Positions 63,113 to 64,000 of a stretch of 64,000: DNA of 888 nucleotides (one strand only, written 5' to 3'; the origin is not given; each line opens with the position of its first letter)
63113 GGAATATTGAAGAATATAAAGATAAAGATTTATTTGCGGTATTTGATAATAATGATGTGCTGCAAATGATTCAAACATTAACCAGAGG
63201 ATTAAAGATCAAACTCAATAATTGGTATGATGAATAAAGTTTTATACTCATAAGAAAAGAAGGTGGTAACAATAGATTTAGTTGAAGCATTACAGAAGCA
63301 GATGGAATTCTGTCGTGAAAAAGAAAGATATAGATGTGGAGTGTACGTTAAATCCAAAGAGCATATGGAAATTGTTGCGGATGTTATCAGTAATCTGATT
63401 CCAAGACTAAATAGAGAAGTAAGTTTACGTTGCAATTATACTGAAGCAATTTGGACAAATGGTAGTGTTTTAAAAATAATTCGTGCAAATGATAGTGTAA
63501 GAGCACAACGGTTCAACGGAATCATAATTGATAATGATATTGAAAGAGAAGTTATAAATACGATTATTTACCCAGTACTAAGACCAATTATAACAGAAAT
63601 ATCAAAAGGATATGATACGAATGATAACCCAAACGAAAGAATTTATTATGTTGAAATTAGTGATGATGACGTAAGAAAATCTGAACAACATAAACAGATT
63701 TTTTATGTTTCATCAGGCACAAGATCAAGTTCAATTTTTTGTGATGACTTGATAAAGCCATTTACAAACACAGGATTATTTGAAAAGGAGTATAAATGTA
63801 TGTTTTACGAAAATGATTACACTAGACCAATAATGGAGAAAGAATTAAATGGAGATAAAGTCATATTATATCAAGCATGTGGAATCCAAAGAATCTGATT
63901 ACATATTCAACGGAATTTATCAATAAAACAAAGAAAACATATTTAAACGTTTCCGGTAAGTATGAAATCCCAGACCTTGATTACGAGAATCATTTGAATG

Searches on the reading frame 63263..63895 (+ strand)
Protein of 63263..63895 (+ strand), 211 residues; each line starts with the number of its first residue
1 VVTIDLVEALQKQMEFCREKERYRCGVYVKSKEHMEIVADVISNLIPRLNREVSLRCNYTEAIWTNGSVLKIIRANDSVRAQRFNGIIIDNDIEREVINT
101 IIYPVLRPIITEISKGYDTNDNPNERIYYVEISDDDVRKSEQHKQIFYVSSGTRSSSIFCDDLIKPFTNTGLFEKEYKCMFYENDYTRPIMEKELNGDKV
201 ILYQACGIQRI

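Call 87: search_protein_families(library=phrogs, proteins=[window:63263-63895:+], max_evalue=0.001)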
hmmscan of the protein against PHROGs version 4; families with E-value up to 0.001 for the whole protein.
window:63263-63895:+ (211 aa): 1 family
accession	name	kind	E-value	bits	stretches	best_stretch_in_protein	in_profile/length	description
phrog_15503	-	unknown function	3.8e-05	24.2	1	41-107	138-209/245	-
